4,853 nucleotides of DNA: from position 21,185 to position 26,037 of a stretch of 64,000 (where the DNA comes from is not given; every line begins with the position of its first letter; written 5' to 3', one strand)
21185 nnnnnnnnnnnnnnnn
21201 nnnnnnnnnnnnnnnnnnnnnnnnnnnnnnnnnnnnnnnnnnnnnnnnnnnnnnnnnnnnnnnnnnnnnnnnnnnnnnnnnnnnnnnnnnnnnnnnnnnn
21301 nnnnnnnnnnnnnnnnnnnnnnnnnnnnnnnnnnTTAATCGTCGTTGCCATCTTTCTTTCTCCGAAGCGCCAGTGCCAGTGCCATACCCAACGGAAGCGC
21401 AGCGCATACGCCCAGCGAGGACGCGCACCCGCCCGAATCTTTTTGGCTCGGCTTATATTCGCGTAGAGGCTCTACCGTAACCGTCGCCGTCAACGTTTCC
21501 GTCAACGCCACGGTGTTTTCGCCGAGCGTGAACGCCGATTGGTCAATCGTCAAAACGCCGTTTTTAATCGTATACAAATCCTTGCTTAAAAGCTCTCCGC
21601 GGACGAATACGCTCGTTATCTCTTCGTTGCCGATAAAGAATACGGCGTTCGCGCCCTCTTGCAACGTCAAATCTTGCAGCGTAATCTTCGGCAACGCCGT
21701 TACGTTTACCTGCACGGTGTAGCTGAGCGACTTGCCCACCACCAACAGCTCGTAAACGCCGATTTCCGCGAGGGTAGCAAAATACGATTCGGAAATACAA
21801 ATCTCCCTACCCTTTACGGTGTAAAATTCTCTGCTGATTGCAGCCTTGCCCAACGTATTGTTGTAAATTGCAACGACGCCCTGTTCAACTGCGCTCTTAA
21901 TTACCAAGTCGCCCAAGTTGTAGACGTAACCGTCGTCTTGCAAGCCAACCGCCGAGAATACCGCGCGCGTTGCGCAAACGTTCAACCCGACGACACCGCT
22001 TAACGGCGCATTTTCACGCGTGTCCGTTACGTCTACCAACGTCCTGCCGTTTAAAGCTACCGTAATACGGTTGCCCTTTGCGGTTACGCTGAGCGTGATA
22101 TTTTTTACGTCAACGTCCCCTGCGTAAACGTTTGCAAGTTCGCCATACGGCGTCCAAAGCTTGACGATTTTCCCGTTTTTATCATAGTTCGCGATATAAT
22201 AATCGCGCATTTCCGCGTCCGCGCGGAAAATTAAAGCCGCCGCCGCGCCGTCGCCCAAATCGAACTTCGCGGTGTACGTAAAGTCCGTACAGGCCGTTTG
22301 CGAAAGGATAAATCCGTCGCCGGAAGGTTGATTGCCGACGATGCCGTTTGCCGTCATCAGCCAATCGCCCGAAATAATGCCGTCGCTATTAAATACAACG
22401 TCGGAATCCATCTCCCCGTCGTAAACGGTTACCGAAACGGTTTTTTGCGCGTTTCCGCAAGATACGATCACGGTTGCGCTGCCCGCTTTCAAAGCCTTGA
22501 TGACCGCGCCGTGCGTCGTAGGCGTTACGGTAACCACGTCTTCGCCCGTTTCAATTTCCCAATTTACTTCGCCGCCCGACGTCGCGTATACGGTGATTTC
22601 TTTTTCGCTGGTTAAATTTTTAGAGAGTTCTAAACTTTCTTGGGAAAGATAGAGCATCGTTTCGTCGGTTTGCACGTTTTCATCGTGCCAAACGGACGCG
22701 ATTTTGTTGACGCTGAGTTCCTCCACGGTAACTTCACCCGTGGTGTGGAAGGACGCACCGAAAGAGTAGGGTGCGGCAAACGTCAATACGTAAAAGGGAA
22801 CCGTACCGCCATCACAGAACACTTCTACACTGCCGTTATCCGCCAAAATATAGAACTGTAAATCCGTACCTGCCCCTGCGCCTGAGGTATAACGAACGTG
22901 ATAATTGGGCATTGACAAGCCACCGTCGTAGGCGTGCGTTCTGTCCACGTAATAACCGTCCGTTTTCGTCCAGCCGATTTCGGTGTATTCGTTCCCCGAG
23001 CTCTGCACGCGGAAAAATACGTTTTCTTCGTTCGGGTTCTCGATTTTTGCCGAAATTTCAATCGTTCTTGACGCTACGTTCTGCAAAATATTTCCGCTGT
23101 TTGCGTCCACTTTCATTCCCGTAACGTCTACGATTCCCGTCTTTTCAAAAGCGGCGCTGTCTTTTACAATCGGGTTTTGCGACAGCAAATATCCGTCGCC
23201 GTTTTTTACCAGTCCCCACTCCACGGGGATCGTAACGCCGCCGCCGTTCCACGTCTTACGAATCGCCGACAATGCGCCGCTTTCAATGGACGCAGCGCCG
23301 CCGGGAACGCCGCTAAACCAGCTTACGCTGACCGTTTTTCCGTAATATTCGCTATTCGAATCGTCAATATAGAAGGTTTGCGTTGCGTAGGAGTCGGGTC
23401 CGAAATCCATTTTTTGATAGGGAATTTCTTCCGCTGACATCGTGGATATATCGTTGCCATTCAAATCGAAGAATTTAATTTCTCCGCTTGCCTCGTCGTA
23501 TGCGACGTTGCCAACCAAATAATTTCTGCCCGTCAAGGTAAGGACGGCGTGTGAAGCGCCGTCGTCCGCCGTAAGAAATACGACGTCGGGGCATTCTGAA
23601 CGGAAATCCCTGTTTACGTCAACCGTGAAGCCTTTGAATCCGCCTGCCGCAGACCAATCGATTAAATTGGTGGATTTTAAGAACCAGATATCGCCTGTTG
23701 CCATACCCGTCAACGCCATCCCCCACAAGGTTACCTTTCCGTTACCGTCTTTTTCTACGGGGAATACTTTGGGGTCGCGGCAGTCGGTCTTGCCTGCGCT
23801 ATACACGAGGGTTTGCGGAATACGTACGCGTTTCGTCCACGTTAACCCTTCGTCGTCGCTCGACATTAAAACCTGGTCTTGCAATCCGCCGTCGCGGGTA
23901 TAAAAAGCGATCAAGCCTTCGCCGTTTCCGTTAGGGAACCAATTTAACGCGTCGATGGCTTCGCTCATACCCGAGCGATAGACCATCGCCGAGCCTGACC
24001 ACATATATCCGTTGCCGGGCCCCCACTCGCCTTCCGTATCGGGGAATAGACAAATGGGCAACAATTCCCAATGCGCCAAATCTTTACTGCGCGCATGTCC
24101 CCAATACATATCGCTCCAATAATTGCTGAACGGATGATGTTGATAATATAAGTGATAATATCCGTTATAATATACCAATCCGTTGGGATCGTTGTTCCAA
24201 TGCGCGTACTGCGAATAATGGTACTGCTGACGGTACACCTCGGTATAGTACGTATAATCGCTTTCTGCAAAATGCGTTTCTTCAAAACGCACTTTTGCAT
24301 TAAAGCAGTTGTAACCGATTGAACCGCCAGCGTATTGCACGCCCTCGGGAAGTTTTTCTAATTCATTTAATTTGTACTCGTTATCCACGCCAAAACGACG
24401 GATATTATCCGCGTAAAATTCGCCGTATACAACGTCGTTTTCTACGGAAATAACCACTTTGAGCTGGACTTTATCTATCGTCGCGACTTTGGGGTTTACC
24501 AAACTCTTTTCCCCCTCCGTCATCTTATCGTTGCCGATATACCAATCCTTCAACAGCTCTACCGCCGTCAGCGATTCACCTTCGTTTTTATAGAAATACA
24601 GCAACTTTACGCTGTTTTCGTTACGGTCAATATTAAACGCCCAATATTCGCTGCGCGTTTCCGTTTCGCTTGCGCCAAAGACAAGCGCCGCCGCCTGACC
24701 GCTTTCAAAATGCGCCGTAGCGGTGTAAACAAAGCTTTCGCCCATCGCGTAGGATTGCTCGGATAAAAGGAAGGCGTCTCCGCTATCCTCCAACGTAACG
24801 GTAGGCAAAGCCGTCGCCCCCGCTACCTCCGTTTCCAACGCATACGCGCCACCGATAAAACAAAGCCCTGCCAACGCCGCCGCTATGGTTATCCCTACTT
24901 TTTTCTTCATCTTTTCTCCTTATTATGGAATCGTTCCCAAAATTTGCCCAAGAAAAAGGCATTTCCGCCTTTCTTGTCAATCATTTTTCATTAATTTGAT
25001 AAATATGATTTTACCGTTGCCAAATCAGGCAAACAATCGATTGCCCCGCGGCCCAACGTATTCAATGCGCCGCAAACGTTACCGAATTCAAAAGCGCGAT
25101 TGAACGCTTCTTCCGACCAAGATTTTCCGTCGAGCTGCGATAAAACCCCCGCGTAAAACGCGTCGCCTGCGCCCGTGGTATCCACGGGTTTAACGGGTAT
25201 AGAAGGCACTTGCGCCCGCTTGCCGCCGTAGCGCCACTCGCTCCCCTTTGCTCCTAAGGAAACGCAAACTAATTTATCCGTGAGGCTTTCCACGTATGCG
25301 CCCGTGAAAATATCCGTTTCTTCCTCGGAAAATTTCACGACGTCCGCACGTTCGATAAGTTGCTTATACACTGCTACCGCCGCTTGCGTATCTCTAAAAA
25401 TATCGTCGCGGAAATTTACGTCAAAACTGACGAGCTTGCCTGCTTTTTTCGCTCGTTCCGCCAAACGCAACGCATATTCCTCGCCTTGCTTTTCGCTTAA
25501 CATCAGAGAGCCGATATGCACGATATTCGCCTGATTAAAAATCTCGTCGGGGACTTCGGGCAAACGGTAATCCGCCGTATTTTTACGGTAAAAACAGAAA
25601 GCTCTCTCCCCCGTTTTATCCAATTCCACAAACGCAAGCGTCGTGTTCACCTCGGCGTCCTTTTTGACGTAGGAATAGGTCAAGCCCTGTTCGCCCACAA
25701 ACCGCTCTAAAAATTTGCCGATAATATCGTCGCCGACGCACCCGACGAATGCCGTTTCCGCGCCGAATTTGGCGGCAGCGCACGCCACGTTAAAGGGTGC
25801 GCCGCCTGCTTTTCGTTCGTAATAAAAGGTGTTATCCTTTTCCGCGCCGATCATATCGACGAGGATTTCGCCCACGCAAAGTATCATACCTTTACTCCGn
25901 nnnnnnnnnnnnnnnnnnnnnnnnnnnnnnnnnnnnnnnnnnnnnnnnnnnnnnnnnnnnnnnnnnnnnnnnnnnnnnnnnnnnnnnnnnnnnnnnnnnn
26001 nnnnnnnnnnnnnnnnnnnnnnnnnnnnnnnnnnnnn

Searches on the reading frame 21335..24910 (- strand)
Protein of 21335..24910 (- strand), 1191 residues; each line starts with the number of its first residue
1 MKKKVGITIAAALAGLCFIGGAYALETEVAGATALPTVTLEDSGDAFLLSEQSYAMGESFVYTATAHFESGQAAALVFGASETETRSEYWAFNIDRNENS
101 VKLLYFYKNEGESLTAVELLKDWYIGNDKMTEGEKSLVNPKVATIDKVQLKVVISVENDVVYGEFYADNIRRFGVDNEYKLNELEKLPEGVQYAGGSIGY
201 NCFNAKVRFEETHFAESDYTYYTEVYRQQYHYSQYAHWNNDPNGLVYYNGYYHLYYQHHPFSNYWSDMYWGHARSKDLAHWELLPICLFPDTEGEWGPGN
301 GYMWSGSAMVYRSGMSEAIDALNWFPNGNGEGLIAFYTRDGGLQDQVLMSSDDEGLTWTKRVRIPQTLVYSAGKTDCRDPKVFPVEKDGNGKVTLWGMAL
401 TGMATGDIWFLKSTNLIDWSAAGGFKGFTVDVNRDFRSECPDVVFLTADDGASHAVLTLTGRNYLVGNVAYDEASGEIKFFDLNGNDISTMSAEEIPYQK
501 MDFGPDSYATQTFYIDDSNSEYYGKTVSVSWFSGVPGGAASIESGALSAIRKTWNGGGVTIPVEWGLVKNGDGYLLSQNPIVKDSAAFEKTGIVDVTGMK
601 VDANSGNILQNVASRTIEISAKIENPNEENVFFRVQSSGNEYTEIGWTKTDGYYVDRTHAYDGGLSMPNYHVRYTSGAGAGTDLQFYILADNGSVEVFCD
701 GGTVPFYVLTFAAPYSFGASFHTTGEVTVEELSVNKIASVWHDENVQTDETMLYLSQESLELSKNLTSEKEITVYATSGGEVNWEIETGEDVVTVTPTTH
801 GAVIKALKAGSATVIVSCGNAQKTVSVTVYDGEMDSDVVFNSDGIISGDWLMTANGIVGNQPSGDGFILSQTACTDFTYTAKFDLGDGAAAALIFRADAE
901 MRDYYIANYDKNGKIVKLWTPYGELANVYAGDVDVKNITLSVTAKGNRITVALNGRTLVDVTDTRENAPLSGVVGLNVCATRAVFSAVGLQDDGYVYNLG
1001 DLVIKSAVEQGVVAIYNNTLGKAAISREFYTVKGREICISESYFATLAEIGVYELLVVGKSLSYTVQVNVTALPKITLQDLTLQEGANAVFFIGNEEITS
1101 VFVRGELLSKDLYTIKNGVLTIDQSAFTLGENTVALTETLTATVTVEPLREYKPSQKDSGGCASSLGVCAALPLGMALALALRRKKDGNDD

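Call 5: search_protein_families(library=pfam, proteins=[window:21335-24910:-], max_evalue=0.1)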
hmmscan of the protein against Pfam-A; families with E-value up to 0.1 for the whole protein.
window:21335-24910:- (1191 aa): 6 families
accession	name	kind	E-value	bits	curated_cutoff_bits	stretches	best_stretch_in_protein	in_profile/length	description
PF00251.26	Glyco_hydro_32N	-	9.8e-48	163.7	22.1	1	231-540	1-277/307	Glycosyl hydrolases family 32 N-terminal domain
PF08244.19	Glyco_hydro_32C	-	7.2e-11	42.8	21.9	1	602-734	18-156/158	Glycosyl hydrolases family 32 C terminal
PF06439.18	3keto-disac_hyd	-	5.4e-07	30.3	26.8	1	850-977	26-173/187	3-keto-disaccharide hydrolase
PF07550.17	Shr-like_HID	-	0.00011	23.1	22.3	1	1096-1136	26-67/82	Heme-binding protein Shr-like, Hb-interacting domain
PF02368.24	Big_2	-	0.00031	21.1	22.8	1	766-829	18-79/79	Bacterial Ig-like domain (group 2)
PF03442.20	CBM_X2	-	0.04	14.4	28.9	0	1028-1056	43-70/83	Carbohydrate binding domain X2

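Call 6: search_protein_families(library=ncbifam, proteins=[window:21335-24910:-], max_evalue=0.1)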
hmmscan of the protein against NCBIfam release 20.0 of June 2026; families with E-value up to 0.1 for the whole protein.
window:21335-24910:- (1191 aa): 2 families
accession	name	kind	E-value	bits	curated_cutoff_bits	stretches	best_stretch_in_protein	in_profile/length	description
TIGR01322.1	scrB_fam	subfamily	2.1e-32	112.5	356.4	1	224-704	11-438/447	sucrose-6-phosphate hydrolase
NF041092.1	beta-fruc_BfrA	equivalog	4e-20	72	900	1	226-565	2-283/433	beta-fructosidase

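Call 74: search_solved_structures(query=window:21335-24910:-, max_evalue=1e-10)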
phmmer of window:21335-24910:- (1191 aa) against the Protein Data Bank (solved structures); distinct sequences matched with E-value up to 1e-10: 35.
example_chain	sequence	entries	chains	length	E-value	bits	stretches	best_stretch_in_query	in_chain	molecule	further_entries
8i12_A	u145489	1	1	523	1.6e-29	105.3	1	222-726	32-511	Glycosyl hydrolase family 32 exo-inulinase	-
1y4w_A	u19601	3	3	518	8.7e-26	92.9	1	222-742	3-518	exo-inulinase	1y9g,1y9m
8beq_A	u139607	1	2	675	6.9e-23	83.3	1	222-555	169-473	Fructofuranosidase from Rhodotorula dairenensis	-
9h8i_A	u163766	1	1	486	7.4e-23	83.2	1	223-739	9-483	Endolevansase LevB1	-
8bes_A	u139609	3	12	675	7.6e-22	79.9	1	222-555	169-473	Beta-fructofuranosidase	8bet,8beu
3rwk_X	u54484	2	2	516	1.4e-21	79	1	225-732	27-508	Inulinase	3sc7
6num_A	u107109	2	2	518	1.2e-19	72.6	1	228-707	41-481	Beta-fructofuranosidase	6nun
7vco_A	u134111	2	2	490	9.8e-19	69.6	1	226-518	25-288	Sucrose-6-phosphate hydrolase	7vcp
9tdu_A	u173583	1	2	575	2.3e-18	68.4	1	222-531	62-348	Invertase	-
9tdx_A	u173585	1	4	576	2.4e-18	68.3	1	222-531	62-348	Invertase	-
3pig_A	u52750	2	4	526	5.3e-18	67.2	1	228-713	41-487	Beta-fructofuranosidase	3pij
9tdv_A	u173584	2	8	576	2.6e-17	64.9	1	222-531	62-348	Invertase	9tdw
1uyp_A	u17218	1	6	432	4.5e-17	64.1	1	226-307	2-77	BETA-FRUCTOSIDASE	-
6nob_A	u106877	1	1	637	4.8e-17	64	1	222-296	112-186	Beta-fructofuranosidase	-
1w2t_A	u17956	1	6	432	6.7e-17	63.5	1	226-295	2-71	BETA FRUCTOSIDASE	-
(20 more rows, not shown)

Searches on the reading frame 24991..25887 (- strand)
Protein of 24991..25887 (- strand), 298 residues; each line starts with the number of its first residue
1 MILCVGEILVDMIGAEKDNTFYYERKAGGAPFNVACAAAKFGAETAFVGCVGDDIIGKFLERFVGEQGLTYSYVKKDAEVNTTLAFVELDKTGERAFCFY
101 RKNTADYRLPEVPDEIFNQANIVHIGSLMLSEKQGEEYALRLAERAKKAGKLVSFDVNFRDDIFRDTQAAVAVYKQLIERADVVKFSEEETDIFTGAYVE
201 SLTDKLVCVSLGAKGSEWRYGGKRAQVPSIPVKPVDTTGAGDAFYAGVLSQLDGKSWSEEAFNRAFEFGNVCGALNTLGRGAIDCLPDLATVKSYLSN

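Call 21: search_protein_families(library=pfam, proteins=[window:24991-25887:-], max_evalue=0.001)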
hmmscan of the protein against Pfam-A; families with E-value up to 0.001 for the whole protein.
window:24991-25887:- (298 aa): 1 family
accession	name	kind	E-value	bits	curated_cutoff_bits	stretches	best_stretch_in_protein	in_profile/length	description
PF00294.29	PfkB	-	4.3e-57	194.2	25.8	1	2-288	4-301/302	pfkB family carbohydrate kinase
